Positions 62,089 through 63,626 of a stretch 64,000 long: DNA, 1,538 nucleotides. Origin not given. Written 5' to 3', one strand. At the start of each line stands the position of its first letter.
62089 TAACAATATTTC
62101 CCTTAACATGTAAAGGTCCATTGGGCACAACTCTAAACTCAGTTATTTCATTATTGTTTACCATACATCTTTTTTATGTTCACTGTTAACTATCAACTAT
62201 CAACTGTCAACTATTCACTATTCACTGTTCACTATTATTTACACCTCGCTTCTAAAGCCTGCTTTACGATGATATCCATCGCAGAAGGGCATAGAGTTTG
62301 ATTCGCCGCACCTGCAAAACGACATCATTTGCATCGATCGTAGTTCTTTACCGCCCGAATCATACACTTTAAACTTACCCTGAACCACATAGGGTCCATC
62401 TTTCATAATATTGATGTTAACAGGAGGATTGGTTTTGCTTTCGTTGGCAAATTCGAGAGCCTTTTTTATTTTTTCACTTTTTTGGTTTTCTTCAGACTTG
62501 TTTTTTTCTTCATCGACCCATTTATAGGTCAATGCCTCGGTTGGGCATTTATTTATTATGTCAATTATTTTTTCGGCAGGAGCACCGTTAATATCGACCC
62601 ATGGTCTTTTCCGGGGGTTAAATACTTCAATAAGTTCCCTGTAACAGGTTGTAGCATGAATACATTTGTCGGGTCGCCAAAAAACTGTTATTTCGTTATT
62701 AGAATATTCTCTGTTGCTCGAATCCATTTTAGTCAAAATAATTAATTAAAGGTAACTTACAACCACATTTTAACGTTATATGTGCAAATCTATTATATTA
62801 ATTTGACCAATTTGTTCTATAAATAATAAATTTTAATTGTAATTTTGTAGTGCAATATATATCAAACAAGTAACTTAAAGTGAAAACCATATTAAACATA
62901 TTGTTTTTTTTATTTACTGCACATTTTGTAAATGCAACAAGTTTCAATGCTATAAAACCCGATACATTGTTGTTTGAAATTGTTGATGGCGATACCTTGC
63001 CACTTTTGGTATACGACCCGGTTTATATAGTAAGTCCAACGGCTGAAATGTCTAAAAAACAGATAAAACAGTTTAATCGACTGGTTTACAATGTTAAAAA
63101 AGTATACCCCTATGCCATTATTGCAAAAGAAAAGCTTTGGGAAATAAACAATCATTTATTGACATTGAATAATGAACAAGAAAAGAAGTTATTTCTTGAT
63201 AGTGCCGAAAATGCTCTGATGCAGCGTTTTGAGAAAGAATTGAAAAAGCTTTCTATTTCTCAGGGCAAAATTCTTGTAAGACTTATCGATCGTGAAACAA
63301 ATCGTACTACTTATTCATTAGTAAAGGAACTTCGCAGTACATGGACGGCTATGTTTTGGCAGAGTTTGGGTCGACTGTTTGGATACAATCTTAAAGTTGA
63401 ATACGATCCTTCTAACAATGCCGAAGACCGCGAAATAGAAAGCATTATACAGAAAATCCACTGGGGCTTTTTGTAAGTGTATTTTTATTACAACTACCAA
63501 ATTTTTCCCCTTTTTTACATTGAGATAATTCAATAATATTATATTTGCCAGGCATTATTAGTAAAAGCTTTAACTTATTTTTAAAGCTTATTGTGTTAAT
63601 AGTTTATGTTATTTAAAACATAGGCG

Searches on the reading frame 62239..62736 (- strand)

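Call 67: search_protein_families(library=pfam, proteins=[window:62239-62736:-], max_evalue=0.001)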
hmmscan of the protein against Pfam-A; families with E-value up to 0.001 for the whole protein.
window:62239-62736:- (165 aa): 2 families
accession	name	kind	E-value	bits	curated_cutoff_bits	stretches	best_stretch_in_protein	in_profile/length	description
PF06902.16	Fer4_19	-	1e-18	67.6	24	1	11-71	1-61/64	Divergent 4Fe-4S mono-cluster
PF09360.15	zf-CDGSH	-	2.4e-15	56.9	29.5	1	113-157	1-48/48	Iron-binding zinc finger CDGSH type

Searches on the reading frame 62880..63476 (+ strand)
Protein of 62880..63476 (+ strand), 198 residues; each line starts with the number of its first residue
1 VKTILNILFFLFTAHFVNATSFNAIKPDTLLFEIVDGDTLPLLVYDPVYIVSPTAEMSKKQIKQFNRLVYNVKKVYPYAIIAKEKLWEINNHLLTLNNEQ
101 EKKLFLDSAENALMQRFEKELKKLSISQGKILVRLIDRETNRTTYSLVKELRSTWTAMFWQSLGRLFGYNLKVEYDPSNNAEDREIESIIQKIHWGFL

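Call 67: search_protein_families(library=pfam, proteins=[window:62880-63476:+], max_evalue=0.001)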
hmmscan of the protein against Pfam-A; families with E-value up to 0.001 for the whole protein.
window:62880-63476:+ (198 aa): 1 family
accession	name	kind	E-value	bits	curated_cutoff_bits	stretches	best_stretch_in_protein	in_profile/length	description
PF14127.11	DUF4294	-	9.7e-55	185.2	27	1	38-191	1-154/155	Domain of unknown function (DUF4294)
